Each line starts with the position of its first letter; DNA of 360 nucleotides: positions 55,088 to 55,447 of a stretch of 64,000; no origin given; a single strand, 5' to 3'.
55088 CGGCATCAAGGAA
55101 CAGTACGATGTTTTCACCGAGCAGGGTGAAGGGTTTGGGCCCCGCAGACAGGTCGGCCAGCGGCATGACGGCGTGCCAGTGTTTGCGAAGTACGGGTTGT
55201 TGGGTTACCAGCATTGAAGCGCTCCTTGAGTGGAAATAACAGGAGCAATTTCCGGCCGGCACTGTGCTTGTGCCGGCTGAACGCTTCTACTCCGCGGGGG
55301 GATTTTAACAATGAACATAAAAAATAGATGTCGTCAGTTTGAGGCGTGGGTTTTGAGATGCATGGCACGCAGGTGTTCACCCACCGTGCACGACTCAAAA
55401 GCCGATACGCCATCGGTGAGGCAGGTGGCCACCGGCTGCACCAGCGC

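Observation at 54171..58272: Riboswitch-gated Rieske oxygenase + 2OG-Fe(II) oxygenase + orphan NMT1 binding protein + CDA-fold deaminase: candidate uncharacterised purine oxidation/modification module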

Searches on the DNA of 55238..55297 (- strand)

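Call 28: build_rna_model(alignment_id=A2, structure=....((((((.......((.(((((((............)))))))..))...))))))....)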
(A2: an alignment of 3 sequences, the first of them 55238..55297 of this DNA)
Model R1 built from alignment A2 (3 sequences, 63 columns); structure: as given.
model positions 60; base pairs 15; branch points 0; effective number of sequences 2.94; information 0.931 bits per position. Calibrated on 0.2 Mb of random sequence (short: E-values are rough).
structure used (alignment columns):
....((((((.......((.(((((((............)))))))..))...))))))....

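Call 29: search_with_rna_model(model_id=R1, sources=[window, L001, L002, L003, L004, L005, L006, L007, L008, L009, L010, L011, L012, L013, L014, L015, L016, L017, L018, L019, L020, L021, L022, L023, L024, L025, L026, L027, L028, L029, L030, L031, L032, L033, L034, L035, L036, L037, L038, L039, L040, L041, L042, L043, L044, L045, L046, L047, L048, L049, L050, L051, L052, L053, L054, L055, L056, L057, L058, L059, L060, L061, L062, L063, L064, L065, L066, L067, L068, L069, L070, L071, L072, L073, L074, L075, L076, L077, L078, L079, L080], max_evalue=0.01, make_alignment=true)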
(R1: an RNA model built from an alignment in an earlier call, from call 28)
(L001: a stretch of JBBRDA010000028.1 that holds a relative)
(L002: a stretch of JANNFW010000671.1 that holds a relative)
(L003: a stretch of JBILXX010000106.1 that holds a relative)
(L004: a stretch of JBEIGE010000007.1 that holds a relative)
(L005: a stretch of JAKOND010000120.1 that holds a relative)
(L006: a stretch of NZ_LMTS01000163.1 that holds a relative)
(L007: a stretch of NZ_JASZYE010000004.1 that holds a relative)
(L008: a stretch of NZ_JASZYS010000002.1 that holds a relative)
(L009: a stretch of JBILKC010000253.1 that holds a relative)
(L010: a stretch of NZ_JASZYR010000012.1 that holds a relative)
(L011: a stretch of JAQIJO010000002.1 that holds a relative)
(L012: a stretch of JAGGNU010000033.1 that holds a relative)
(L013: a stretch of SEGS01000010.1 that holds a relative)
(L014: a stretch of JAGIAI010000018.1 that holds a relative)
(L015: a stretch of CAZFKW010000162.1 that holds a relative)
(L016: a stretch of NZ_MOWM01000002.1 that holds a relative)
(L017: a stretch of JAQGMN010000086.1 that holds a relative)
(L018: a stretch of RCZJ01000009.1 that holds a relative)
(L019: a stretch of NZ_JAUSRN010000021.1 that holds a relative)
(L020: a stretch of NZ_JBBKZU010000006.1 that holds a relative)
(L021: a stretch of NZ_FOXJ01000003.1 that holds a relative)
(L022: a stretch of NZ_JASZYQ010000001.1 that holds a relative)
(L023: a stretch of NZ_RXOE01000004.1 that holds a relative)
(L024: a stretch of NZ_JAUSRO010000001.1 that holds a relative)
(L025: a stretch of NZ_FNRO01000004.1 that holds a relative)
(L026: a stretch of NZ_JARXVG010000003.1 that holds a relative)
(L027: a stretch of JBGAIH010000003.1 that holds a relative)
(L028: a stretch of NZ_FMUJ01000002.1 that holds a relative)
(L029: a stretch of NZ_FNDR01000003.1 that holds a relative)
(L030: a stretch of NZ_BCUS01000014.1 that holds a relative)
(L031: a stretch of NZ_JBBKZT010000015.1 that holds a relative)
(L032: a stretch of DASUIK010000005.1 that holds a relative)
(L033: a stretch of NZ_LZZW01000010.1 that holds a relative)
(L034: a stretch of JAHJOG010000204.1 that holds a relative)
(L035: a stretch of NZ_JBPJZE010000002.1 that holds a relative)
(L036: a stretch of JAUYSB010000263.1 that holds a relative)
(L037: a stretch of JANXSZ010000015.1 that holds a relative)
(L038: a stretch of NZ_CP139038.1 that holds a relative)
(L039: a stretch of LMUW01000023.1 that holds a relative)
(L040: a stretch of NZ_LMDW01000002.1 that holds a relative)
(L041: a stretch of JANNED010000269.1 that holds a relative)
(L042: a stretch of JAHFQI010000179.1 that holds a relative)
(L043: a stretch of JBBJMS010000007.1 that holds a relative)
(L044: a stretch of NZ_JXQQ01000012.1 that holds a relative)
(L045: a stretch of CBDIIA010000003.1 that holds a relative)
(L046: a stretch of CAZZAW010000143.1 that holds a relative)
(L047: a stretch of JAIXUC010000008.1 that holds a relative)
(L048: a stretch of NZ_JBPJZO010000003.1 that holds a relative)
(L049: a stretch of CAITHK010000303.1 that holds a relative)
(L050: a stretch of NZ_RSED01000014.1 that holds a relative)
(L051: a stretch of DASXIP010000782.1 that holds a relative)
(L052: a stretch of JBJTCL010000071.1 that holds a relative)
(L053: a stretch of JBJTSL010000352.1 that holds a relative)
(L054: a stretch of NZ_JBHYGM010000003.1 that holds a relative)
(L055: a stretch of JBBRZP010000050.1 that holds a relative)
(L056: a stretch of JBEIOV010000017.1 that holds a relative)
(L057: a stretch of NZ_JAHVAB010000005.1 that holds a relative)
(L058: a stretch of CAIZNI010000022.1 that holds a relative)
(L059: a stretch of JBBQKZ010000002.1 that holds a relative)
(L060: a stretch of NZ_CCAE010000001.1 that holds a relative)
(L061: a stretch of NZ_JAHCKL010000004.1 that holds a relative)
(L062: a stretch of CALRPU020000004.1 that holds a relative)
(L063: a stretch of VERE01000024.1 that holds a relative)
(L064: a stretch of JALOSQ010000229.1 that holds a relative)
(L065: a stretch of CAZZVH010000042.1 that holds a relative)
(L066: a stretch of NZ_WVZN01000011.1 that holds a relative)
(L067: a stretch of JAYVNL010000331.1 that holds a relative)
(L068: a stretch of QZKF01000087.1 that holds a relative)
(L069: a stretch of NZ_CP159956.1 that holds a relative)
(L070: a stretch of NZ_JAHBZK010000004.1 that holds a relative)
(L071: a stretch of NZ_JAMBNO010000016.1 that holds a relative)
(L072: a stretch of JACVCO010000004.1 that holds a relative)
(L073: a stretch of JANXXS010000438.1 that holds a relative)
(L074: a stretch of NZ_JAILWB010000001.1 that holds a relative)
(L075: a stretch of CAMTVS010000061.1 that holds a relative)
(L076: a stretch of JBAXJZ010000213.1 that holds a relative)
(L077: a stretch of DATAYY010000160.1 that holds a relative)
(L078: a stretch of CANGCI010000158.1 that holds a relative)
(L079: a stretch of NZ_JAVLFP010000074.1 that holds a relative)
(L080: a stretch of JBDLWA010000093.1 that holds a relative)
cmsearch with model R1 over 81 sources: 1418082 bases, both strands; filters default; matches with E-value up to 0.01: 115.
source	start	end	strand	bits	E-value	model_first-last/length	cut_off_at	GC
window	55238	55297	-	83.2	1.1e-22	1-60/60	no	0.62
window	56386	56445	-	79.7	1.5e-21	1-60/60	no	0.52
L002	24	83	+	72.4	3.1e-19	1-60/60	no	0.5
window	56603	56665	+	71.9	4.5e-19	1-60/60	no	0.59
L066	9905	9958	+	60.8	1.6e-15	1-60/60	no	0.63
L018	9714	9780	-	58.2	1.1e-14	1-60/60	no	0.55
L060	9904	9957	+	58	1.2e-14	1-60/60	no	0.57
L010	9732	9798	-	57.8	1.4e-14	1-60/60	no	0.6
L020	9352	9417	-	57.2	2.2e-14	1-60/60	no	0.61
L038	9725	9792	-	56.8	3e-14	1-60/60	no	0.6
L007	9713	9779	-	56.6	3.4e-14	1-60/60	no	0.58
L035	9725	9791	-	56.5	3.8e-14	1-60/60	no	0.58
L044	9706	9772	-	56.4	3.8e-14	1-60/60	no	0.58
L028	9713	9779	-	56.2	4.7e-14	1-60/60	no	0.61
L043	9796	9862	-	56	5.1e-14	1-60/60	no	0.58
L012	9784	9850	-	55.3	9e-14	1-60/60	no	0.58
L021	9717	9783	-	55.2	9.7e-14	1-60/60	no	0.6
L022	9712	9778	-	55.1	1e-13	1-60/60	no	0.58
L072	9910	9965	+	55.1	1e-13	1-60/60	no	0.62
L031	9772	9838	-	55.1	1.1e-13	1-60/60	no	0.6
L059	9773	9830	-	54.9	1.2e-13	1-60/60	no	0.6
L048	9683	9749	-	54.9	1.2e-13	1-60/60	no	0.58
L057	2185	2242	-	54.9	1.2e-13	1-60/60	no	0.6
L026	9718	9784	-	54.7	1.3e-13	1-60/60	no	0.58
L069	9778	9840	-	54.1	2.1e-13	1-60/60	no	0.59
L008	9786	9852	-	53.7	2.8e-13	1-60/60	no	0.6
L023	9698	9765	-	53.7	2.9e-13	1-60/60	no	0.57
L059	9912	9967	+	53.6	3.1e-13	1-60/60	no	0.57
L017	3196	3262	+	53.4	3.6e-13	1-60/60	no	0.61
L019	9723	9790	-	53.3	3.9e-13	1-60/60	no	0.6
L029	9723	9790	-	53.3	3.9e-13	1-60/60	no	0.6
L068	9773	9830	-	53.2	4.2e-13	1-60/60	no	0.62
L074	9774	9831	-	52.6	6.3e-13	1-60/60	no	0.6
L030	9700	9767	-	52.5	6.9e-13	1-60/60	no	0.63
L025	9779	9844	-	52.5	7.1e-13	1-60/60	no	0.62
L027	9777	9840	-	52.2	8.7e-13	1-60/60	no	0.62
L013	6775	6841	-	52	9.6e-13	1-60/60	no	0.58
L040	9725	9792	-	52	9.9e-13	1-60/60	no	0.59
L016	9718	9785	-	51.9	1.1e-12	1-60/60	no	0.59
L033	9916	9967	+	51.8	1.2e-12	1-60/60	no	0.6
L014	9785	9851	-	51.4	1.5e-12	1-60/60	no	0.61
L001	9919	9978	+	51.4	1.5e-12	1-60/60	no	0.48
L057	2324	2379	+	51.1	1.9e-12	1-60/60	no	0.61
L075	11589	11652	-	51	2.1e-12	1-60/60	no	0.59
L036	9754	9820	-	50.5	2.9e-12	1-60/60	no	0.61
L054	9772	9829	-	50.5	3.1e-12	1-60/60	no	0.59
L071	9898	9964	+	50.4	3.3e-12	1-60/60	no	0.66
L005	2572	2632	-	50.4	3.3e-12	1-60/60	no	0.7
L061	9779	9834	-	50.2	3.8e-12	1-60/60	no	0.61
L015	653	707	+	50.1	4.1e-12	1-60/60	no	0.56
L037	9927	9979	+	49.9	4.5e-12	1-60/60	no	0.55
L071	9760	9817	-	49.6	5.9e-12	1-60/60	no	0.62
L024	9903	9965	+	49.5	6.3e-12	1-60/60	no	0.59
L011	9760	9820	-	49.4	6.9e-12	1-60/60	no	0.67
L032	1295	1361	-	49.1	8.2e-12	1-60/60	no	0.57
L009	3074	3139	+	48.9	9.4e-12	1-60/60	no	0.58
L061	9916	9971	+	48.4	1.4e-11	1-60/60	no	0.59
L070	9908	9962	+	48.1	1.8e-11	1-60/60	no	0.58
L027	9923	9977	+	47.9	2e-11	1-60/60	no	0.58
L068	9912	9967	+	47.8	2.2e-11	1-60/60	no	0.59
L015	507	571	-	47.6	2.5e-11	1-60/60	no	0.57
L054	9911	9966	+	47.5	2.6e-11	1-60/60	no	0.55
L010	9911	9962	+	47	3.9e-11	1-60/60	no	0.58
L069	9900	9960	+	46.9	4.3e-11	1-60/60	no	0.61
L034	2703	2779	+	46.8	4.4e-11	1-60/60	no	0.61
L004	9914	9978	+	46.7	4.8e-11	1-60/60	no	0.54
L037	9758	9855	-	46.6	5.2e-11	1-60/60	no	0.56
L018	9895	9965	+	46.5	5.8e-11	1-60/60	no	0.58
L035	9903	9963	+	46.1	7.6e-11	1-60/60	no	0.59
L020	9475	9531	+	45.9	8.5e-11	1-60/60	no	0.63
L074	9913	9967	+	45.7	9.9e-11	1-60/60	no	0.62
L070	9756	9812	-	45.6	1.1e-10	1-60/60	no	0.63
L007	9895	9964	+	45.6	1.1e-10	1-60/60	no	0.6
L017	3031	3106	-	45.5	1.2e-10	1-60/60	no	0.61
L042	2825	2882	+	45.4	1.3e-10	1-60/60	no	0.64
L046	4793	4860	-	45.1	1.5e-10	1-60/60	no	0.6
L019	9914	9961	+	45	1.7e-10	1-60/60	no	0.58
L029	9914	9961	+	45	1.7e-10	1-60/60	no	0.58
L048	9919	9967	+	45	1.7e-10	1-60/60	no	0.55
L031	9904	9965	+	44.7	2.2e-10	1-60/60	no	0.56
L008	9908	9967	+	44.6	2.3e-10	1-60/60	no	0.62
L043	9919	9968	+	44.5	2.4e-10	1-60/60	no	0.58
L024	14987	15076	-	44.5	2.4e-10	1-60/60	no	0.64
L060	9742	9800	-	44.4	2.7e-10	1-60/60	no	0.64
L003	4141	4210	+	44.2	3e-10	1-60/60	no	0.54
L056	7280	7368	+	44.2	3e-10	1-60/60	no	0.55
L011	9905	9965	+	44.2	3.1e-10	1-60/60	no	0.67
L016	9898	9965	+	44.1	3.3e-10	1-60/60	no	0.63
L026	9897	9959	+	44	3.5e-10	1-60/60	no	0.6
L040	9903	9965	+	44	3.5e-10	1-60/60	no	0.57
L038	9903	9965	+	44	3.6e-10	1-60/60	no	0.6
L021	9896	9959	+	43.8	4e-10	1-60/60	no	0.62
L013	9895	9964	+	43.8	4e-10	1-60/60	no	0.6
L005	2702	2765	+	43.8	4.2e-10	1-60/60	no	0.69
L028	9892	9964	+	43.4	5.3e-10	1-60/60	no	0.58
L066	9743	9801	-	43.3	6e-10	1-60/60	no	0.64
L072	9763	9818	-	43.2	6.1e-10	1-60/60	no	0.62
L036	9904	9970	+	43.2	6.2e-10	1-60/60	no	0.58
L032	1437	1503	+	42.9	8.1e-10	1-60/60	no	0.6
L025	9909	9964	+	42.8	8.6e-10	1-60/60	no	0.62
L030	9890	9965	+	42.4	1.1e-09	1-60/60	no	0.55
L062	9846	9932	+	42.2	1.3e-09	1-60/60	no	0.64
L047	9919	9974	+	42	1.5e-09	1-60/60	no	0.59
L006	9896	9962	+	42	1.5e-09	1-60/60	no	0.63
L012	9912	9967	+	41.6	2e-09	1-60/60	no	0.55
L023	9902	9965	+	41.5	2.2e-09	1-60/60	no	0.59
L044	9896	9959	+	41.5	2.2e-09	1-60/60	no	0.58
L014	9909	9964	+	39.1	1.3e-08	1-60/60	no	0.59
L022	9891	9963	+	38.8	1.6e-08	1-60/60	no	0.6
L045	9914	9966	+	38.6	1.8e-08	1-60/60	no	0.57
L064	1056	1155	+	35.1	2.4e-07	1-60/60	no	0.69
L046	4918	4974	+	32.3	1.9e-06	1-60/60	no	0.63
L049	1956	2015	+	31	4.9e-06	1-60/60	no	0.57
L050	9874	9947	+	29.1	1.9e-05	1-60/60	no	0.62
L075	2433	2518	+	22.7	0.0022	1-60/60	no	0.62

Alignment A3: 115 matches aligned to the model, 142 columns, each read 5' to 3' on its own strand. Consensus structure (alignment columns), stored with it:
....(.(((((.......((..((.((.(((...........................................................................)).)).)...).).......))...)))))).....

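Call 43: search_with_rna_model(model_id=R1, sources=[L081, L082, L083, L084], max_evalue=0.01)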
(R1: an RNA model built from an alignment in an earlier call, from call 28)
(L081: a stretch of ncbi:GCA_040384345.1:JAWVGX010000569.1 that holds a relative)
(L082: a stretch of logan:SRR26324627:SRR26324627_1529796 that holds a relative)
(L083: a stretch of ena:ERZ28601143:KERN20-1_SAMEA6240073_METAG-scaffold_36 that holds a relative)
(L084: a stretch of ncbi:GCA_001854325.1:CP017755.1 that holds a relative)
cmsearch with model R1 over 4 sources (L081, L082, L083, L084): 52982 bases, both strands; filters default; matches with E-value up to 0.01: 10.
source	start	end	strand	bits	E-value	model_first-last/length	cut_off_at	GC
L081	7859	7918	+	72.1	1.5e-20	1-60/60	no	0.47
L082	772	831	+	72.1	1.5e-20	1-60/60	no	0.47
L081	8995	9054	+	62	2.4e-17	1-60/60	no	0.55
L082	1908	1967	+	62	2.4e-17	1-60/60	no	0.55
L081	7639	7701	-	54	8.5e-15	1-60/60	no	0.63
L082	552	614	-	54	8.5e-15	1-60/60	no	0.63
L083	6804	6854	+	41.6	7.7e-11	1-60/60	no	0.65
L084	6804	6854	+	41.6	7.7e-11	1-60/60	no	0.65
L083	6511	6582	-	41.1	1.1e-10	1-60/60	no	0.64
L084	6511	6582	-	41.1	1.1e-10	1-60/60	no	0.64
